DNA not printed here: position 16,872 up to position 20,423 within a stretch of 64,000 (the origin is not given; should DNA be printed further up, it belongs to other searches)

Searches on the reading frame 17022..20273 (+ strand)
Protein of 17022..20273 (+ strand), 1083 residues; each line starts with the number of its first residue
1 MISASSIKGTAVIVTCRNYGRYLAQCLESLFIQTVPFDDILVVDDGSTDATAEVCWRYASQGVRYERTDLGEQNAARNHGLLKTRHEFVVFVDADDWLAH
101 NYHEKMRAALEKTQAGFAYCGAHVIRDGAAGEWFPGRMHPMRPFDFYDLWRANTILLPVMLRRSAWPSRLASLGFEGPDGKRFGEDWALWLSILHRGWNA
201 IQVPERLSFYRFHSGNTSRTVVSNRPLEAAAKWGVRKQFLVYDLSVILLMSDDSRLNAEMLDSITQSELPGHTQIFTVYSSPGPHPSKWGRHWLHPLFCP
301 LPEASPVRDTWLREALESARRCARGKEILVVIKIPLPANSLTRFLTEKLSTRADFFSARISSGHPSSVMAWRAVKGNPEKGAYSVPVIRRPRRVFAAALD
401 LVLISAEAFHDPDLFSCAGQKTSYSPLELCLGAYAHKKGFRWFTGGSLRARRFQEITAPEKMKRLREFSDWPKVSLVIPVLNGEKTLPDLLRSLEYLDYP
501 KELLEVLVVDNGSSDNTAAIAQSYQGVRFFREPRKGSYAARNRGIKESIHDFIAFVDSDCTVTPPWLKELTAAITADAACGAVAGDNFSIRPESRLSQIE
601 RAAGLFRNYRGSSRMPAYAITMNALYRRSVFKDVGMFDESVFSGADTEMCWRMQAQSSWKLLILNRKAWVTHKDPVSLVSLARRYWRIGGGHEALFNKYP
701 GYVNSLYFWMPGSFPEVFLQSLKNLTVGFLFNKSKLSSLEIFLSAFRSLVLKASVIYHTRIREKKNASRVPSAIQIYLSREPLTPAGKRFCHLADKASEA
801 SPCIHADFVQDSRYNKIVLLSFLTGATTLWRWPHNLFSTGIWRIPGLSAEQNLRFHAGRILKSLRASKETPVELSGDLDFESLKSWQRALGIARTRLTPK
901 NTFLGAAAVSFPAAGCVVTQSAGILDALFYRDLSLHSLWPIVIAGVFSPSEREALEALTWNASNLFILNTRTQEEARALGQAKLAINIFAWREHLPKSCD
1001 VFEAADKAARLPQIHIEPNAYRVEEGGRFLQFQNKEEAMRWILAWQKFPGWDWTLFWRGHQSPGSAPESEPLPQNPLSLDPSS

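Call 7: search_protein_families(library=pfam, proteins=[window:17022-20273:+], max_evalue=0.01)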
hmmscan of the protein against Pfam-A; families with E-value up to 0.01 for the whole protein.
window:17022-20273:+ (1083 aa): 6 families
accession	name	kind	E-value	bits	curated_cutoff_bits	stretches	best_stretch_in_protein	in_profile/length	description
PF00535.33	Glycos_transf_2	-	3.3e-57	193.5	23.3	2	475-634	1-167/168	Glycosyl transferase family 2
PF13641.12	Glyco_tranf_2_3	-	7.7e-23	82.1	27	2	10-207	3-208/230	Glycosyltransferase like family 2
PF10111.15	Glyco_tranf_2_2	-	3.4e-17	63.3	27.3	2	475-572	1-104/276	Glycosyltransferase like family 2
PF13704.12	Glyco_tranf_2_4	-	2.1e-10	41.4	27.5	1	18-104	2-90/98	Glycosyl transferase family 2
PF13632.12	Glyco_trans_2_3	-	1.1e-06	29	27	1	553-710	2-162/198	Glycosyl transferase family group 2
PF13506.12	Glyco_transf_21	-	0.00022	21.2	21.7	0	543-638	24-121/174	Glycosyl transferase family 21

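Call 8: search_protein_families(library=ncbifam, proteins=[window:17022-20273:+], max_evalue=0.01)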
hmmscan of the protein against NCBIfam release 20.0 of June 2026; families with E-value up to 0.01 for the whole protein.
window:17022-20273:+ (1083 aa): 28 families (the best 25 are shown)
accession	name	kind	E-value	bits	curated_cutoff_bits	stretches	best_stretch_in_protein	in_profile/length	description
TIGR03965.1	mycofact_glyco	equivalog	1.4e-54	185.7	280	2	468-707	70-315/467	mycofactocin biosynthesis glycosyltransferase MftF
NF007482.0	PRK10073.1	equivalog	1.3e-32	113.1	423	2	8-126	6-126/334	glycosyltransferase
NF041875.1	EPS_EpsD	equivalog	5.5e-31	108.2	370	2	474-680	1-215/325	exopolysaccharide biosynthesis glycosyltransferase EpsD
TIGR04283.1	glyco_like_mftF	equivalog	7.1e-30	104.2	182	2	474-662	1-178/221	TIGR04283 family arsenosugar biosynthesis glycosyltransferase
TIGR03937.1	PgaC_IcaA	equivalog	7.3e-27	94.3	422.3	2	440-699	14-278/407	poly-beta-1,6-N-acetyl-D-glucosamine synthase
NF047683.1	TeichurnBiosyTuaG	equivalog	5.9e-25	88.4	400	2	11-237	9-226/252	teichuronic acid biosynthesis protein TuaG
NF038302.1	EPS_HpsE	equivalog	7.5e-25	87.5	300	2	474-601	3-141/307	hormogonium polysaccharide biosynthesis glycosyltransferase HpsE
TIGR03111.1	glyc2_xrt_Gpos1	hypoth_equivalog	5.6e-20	71.5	363.95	2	459-585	36-167/439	TIGR03111 family XrtG-associated glycosyltransferase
NF038299.1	EPS_HpsN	equivalog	6.9e-16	58.1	425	2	472-589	1-121/317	hormogonium polysaccharide biosynthesis glycosyltransferase HpsN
TIGR04242.1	nodulat_NodC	equivalog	7.3e-15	54.8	550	2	455-586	31-167/395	chitooligosaccharide synthase NodC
NF010496.0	PRK13915.1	equivalog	9.9e-14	51.1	262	2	461-571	20-139/307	glucosyl-3-phosphoglycerate synthase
TIGR03469.1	HpnB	hypoth_equivalog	3.4e-13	49.4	379.25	2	458-523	30-94/386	hopene-associated glycosyltransferase HpnB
NF050050.1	ProtGlycPglI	equivalog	6e-13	48.8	500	2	11-123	5-118/306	GalNAc(5)-diNAcBac-PP-undecaprenol beta-1,3-glucosyltransferase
TIGR04182.1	glyco_TIGR04182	equivalog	1.5e-12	47.5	325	2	474-597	2-119/293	S-layer glycoprotein N-glycosyltransferase AglJ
NF053739.1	GlytfEpsEBac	equivalog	3.4e-12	45.9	450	1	11-207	4-199/265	glycosyltransferase EpsE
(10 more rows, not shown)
